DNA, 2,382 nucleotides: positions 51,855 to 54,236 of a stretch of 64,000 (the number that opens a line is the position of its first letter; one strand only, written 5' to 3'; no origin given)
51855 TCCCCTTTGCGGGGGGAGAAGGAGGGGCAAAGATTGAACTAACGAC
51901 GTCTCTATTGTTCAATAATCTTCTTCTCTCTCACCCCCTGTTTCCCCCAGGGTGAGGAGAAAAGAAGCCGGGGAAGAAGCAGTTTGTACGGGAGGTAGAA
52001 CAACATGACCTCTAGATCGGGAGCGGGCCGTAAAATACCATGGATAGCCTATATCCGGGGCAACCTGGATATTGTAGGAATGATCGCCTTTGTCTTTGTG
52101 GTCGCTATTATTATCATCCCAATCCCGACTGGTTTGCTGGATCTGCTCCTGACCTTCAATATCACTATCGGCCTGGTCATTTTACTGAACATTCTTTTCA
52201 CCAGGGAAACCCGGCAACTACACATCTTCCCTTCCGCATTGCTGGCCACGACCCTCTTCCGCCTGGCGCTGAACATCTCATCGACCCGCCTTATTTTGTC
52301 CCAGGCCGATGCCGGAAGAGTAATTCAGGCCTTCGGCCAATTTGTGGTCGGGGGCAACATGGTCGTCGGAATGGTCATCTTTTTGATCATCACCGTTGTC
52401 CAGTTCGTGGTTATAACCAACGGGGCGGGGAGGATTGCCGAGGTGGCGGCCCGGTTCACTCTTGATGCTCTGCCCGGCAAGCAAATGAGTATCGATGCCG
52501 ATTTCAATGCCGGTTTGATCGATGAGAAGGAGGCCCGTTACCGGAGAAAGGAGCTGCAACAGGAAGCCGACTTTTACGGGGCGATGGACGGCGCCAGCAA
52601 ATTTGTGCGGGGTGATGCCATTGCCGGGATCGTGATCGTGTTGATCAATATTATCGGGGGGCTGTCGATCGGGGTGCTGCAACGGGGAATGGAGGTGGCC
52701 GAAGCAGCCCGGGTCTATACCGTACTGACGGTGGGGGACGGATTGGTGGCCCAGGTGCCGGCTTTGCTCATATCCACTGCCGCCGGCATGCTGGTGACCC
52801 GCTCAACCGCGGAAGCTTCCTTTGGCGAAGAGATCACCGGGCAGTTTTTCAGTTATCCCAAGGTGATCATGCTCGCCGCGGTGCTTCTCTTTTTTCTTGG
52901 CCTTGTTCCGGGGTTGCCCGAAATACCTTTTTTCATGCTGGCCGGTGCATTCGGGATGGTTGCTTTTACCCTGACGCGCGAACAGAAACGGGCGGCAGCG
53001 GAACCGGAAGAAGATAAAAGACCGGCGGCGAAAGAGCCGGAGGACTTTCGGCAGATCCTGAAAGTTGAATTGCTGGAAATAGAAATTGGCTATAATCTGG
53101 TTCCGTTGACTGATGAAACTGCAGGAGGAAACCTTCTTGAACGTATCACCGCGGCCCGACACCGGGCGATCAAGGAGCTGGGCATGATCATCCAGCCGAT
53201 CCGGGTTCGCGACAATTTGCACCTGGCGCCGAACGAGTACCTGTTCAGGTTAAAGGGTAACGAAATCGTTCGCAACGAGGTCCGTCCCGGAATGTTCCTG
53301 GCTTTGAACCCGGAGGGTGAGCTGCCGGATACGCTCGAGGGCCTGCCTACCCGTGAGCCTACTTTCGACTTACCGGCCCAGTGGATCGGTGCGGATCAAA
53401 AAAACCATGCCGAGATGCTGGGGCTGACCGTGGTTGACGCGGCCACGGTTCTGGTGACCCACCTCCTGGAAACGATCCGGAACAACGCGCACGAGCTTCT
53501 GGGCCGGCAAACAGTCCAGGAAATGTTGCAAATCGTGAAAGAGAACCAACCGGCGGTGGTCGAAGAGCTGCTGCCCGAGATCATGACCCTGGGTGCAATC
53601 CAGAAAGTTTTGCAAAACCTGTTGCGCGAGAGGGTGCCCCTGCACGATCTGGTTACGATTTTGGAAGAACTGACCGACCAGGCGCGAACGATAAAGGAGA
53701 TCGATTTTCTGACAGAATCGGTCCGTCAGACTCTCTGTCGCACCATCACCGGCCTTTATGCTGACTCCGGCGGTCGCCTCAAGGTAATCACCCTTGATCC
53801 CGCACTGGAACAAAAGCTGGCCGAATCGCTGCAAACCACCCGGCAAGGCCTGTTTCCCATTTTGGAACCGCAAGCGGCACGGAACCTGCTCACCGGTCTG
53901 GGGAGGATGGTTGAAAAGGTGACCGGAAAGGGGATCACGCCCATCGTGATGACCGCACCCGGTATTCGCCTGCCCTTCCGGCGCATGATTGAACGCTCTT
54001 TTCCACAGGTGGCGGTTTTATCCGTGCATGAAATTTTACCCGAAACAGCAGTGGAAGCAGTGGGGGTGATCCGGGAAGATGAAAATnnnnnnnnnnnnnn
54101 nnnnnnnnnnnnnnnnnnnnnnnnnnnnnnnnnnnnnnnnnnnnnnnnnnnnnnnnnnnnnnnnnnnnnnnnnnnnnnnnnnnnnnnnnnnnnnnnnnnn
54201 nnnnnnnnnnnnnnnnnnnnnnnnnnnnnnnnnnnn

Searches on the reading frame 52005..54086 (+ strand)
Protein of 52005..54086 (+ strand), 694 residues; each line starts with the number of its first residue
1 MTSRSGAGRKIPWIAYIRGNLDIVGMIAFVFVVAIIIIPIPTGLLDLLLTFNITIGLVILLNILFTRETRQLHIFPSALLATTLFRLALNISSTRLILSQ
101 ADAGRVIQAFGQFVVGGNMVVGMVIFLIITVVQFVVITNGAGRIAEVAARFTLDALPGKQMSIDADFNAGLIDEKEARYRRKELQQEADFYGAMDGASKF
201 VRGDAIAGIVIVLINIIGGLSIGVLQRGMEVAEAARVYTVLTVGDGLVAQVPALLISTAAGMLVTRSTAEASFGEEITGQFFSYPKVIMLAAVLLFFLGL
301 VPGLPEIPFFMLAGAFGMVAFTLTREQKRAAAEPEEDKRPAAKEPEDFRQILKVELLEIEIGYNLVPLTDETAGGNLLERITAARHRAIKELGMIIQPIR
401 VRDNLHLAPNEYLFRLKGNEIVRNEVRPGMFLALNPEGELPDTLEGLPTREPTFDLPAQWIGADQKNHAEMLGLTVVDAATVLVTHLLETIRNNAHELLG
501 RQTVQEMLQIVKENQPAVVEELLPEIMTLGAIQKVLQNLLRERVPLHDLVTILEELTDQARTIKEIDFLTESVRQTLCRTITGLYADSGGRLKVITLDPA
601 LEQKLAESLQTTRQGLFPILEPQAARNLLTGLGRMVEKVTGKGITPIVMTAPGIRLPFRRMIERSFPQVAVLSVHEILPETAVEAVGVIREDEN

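Call 60: find_homologous_proteins(query=window:52005-54086:+, max_evalue=1e-50)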
Query window:52005-54086:+ (694 aa): 8000 proteins with E <= 1e-50 among 8000 candidates; the best 120 are listed.
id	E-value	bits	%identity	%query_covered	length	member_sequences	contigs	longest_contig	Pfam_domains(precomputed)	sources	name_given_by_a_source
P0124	0.0e+0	1485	100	100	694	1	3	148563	PF00771.26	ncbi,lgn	-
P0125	0.0e+0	1327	88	100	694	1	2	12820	PF00771.26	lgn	-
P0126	0.0e+0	1167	77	99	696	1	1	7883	PF00771.26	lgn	-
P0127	0.0e+0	1024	70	98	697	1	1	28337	PF00771.26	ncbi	-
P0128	0.0e+0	1018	70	97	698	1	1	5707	PF00771.26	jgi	jgi:flagellar biosynthesis protein FlhA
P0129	0.0e+0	1012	67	98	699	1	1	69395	PF00771.26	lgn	-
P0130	0.0e+0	1011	68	98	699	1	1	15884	PF00771.26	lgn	-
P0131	1.3e-298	1010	68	98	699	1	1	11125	PF00771.26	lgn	-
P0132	3.0e-298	1009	68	98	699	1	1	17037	PF00771.26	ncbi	ncbi:MAG: flagellar biosynthesis protein FlhA [Bacillota bacterium]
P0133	5.9e-298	1008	68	98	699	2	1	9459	PF00771.26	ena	-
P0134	1.4e-297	1006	66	98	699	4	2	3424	PF00771.26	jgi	jgi:flagellar biosynthesis protein FlhA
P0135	7.2e-297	1004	68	98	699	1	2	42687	PF00771.26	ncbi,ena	-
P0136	1.2e-296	1003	68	98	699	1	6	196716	PF00771.26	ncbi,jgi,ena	-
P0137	3.2e-296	1002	67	98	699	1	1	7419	PF00771.26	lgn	-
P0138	5.5e-296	1001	68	98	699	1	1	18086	PF00771.26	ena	-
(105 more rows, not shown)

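Call 62: find_encoding_contigs(protein=P0124, flank=3000, max_places=6)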
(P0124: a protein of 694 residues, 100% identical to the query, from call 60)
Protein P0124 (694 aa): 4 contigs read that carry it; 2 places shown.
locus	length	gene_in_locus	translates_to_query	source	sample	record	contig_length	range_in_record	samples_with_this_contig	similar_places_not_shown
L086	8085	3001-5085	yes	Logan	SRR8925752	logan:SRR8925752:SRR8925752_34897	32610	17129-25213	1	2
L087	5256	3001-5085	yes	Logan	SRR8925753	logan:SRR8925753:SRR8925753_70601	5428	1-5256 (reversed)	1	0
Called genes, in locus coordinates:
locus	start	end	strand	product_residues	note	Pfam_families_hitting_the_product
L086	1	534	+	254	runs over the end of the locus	PF00813:FliP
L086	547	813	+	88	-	PF01313:Bac_export_3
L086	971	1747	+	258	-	PF01311:Bac_export_1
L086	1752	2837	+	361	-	PF01312:Bac_export_2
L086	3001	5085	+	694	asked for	PF00771:FHIPEP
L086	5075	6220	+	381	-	PF00448:SRP54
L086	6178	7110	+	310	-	PF00142:Fer4_NifH (weak), PF01656:CbiA, PF06564:CBP_BcsQ (faint), PF09140:MipZ (weak), PF10609:ParA, PF13614:AAA_31, PF10609:ParA (weak)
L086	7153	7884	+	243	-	PF07238:PilZ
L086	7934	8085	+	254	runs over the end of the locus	PF04542:Sigma70_r2, PF04539:Sigma70_r3 (faint), PF08281:Sigma70_r4_2, PF04545:Sigma70_r4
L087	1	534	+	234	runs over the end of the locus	?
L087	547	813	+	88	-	PF01313:Bac_export_3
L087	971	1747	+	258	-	PF01311:Bac_export_1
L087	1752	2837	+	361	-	PF01312:Bac_export_2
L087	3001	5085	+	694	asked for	PF00771:FHIPEP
